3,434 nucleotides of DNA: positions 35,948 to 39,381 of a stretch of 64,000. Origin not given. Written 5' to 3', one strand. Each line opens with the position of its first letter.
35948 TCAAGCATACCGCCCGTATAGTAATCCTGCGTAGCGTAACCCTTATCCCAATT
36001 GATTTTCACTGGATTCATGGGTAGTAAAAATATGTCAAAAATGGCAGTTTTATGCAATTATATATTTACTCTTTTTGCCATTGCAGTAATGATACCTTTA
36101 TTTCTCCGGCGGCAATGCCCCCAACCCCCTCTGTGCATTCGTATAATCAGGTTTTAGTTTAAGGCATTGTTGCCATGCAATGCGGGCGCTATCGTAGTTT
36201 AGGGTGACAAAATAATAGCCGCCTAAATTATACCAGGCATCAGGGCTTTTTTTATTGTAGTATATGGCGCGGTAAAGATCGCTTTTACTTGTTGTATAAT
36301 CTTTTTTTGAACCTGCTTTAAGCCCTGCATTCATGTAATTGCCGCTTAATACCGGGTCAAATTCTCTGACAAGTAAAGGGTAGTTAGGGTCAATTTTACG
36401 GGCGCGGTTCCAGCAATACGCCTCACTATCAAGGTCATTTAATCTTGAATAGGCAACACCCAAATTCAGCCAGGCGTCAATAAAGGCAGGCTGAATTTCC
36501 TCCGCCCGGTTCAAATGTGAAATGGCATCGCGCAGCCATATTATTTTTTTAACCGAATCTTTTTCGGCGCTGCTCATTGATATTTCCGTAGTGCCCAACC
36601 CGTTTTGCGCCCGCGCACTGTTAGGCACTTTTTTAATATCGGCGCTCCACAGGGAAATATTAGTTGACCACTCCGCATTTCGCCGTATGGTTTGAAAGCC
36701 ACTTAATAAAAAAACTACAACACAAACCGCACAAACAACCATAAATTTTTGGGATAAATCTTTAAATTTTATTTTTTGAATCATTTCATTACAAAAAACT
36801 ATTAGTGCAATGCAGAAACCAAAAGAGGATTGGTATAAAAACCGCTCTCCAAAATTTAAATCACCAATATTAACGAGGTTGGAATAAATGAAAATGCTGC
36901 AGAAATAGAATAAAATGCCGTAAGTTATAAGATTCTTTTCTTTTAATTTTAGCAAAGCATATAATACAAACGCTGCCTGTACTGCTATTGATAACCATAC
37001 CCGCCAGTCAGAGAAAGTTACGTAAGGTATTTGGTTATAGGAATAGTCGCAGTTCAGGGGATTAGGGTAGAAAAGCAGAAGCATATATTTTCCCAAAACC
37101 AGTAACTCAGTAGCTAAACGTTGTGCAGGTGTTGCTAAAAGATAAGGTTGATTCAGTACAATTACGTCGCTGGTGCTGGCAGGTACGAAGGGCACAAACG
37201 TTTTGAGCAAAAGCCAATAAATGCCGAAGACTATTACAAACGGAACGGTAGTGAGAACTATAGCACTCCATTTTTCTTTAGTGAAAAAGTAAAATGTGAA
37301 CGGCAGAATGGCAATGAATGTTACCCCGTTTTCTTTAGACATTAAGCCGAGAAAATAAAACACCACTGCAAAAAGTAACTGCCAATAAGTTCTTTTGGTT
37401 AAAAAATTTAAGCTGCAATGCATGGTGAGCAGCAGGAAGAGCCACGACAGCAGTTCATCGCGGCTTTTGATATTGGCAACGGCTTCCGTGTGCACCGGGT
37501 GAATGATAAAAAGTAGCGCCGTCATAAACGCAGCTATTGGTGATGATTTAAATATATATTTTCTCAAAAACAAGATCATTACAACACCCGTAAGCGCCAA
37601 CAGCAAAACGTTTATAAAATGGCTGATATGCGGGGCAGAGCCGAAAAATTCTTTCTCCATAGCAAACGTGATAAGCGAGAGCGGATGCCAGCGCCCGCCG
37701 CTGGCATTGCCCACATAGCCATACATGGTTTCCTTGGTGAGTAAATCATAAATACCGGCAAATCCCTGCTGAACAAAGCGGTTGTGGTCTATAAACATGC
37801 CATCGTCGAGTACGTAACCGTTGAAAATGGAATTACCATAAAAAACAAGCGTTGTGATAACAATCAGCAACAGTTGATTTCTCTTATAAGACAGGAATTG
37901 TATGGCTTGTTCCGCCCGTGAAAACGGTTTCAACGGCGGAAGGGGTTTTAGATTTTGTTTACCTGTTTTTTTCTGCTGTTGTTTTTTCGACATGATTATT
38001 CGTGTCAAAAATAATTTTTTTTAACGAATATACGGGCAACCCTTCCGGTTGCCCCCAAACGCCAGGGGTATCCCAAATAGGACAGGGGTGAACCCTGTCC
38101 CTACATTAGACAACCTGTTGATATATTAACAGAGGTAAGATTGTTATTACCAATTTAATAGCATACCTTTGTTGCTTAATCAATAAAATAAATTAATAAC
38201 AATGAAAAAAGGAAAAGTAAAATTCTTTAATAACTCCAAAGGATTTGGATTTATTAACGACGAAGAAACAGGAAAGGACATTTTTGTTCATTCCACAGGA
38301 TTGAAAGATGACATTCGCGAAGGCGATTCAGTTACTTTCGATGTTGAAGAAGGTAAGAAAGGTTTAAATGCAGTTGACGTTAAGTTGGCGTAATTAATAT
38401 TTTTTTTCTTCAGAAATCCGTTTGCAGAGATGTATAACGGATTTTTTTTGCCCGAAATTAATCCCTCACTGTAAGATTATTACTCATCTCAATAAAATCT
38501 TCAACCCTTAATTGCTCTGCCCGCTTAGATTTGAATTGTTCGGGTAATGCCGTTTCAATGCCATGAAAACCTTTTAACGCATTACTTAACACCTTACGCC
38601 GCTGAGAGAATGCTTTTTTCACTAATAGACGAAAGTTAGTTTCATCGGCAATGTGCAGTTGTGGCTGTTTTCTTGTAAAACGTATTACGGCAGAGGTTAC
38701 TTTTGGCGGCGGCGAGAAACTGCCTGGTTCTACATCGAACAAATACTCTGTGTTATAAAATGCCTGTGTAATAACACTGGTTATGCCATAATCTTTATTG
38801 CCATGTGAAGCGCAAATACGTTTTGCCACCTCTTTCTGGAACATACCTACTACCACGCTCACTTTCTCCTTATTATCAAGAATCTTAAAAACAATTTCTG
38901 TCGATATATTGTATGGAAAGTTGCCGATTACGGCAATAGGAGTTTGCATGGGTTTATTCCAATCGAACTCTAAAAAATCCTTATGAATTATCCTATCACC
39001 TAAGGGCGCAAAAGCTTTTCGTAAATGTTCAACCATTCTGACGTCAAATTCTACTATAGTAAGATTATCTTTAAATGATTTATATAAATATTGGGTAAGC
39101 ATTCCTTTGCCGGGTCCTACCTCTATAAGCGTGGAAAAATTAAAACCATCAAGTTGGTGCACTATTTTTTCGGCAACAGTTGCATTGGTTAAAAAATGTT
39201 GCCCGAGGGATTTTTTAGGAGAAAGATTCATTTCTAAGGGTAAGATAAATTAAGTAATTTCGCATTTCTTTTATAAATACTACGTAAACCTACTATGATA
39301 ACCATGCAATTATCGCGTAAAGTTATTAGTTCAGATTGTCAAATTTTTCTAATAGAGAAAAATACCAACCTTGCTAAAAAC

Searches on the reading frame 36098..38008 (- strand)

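Call 50: search_protein_families(library=pfam, proteins=[window:36098-38008:-], max_evalue=0.01)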
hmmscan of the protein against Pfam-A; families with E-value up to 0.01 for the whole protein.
window:36098-38008:- (636 aa): 10 families
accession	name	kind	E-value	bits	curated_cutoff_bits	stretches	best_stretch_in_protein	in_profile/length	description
PF13414.12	TPR_11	-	5.3e-12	45.7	26.8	1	494-523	12-41/42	TPR repeat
PF07719.23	TPR_2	-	5.5e-10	39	27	1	589-622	1-34/34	Tetratricopeptide repeat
PF00515.34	TPR_1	-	8.2e-08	32.2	27.8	1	589-622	1-34/34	Tetratricopeptide repeat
PF13431.12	TPR_17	-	2.8e-06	27.6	24.4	0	504-527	7-30/34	Tetratricopeptide repeat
PF08409.16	TMTC_DUF1736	-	6e-06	26.6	27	1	296-347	22-74/75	Protein O-mannosyl-transferase TMTC, DUF1736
PF13428.12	TPR_14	-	8.7e-06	26.4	23.5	0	589-631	1-43/44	Tetratricopeptide repeat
PF13432.12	TPR_16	-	1.1e-05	26.2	32.7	0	493-544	14-65/65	Tetratricopeptide repeat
PF13181.12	TPR_8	-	5.9e-05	23.4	25.7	0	590-622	2-34/34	Tetratricopeptide repeat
PF14559.12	TPR_19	-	0.00013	22.7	25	0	493-527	8-42/68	Tetratricopeptide repeat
PF13174.12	TPR_6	-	0.0062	17.6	26.3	0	511-542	1-32/33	Tetratricopeptide repeat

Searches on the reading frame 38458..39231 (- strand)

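Call 71: search_protein_families(library=ncbifam, proteins=[window:38458-39231:-], max_evalue=0.00001)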
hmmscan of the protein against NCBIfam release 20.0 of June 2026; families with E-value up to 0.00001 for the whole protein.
window:38458-39231:- (257 aa): 20 families
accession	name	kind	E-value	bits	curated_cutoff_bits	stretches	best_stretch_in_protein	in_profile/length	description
TIGR00755.1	ksgA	equivalog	2.2e-74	250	171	1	4-253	2-256/256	16S rRNA (adenine(1518)-N(6)/adenine(1519)-N(6))-dimethyltransferase RsmA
NF000499.2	Erm23S_rRNA_broad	equivalog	3.1e-45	154.5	212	1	9-223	1-209/244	23S ribosomal RNA methyltransferase Erm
NF011486.0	PRK14896.1-1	equivalog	2.3e-40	138.4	450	1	9-223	26-237/284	16S ribosomal RNA methyltransferase A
NF000337.1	erm_SHROVE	exception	8.6e-26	90.7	320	1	6-220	3-212/248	ErmE/ErmH/ErmO/ErmR family 23S rRNA (adenine(2058)-N(6))-methyltransferase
NF012223.0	erm_F_23S_MT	exception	9.9e-22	77.5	575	1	5-189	7-186/266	23S rRNA (adenine(2058)-N(6))-methyltransferase Erm(F)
NF042988.1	Erm46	exception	1.3e-21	77.1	503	1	6-221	8-214/255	23S rRNA (adenine(2058)-N(6))-methyltransferase Erm(46)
NF042938.1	Erm55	exception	5.4e-21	74.8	525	1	6-217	8-210/270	23S rRNA (adenine(2058)-N(6))-methyltransferase Erm(55)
NF012222.1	erm_A_23S_MT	exception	1.3e-17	64.1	475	1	10-215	9-206/243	23S rRNA (adenine(2058)-N(6))-methyltransferase Erm(A)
NF012218.0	erm_38_23S_MT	exception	3.2e-17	62.5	800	1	6-220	8-221/386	23S rRNA (adenine(2058)-N(6))-methyltransferase Erm(38)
NF000412.1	Erm43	exception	6.2e-17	61.9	500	1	10-215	9-206/243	23S rRNA (adenine(2058)-N(6))-methyltransferase Erm(43)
NF012220.1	erm_B_23S_MT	exception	9.4e-16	58.1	525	1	10-190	8-180/245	23S rRNA (adenine(2058)-N(6))-methyltransferase Erm(B)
NF000087.1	ErmO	exception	3.9e-15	56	450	1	7-223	9-222/259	23S rRNA (adenine(2058)-N(6))-methyltransferase Erm(O)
NF000047.1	ErmV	exception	5.9e-15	55.3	500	1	7-219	9-218/259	23S rRNA (adenine(2058)-N(6))-methyltransferase Erm(V)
NF000024.1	ErmS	exception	6.6e-15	55.2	675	1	6-254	60-304/319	23S rRNA (adenine(2058)-N(6))-methyltransferase Erm(S)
NF012219.1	erm_C_23S_MT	exception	1.1e-14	54.7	530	1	10-211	9-202/244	23S rRNA (adenine(2058)-N(6))-methyltransferase Erm(C)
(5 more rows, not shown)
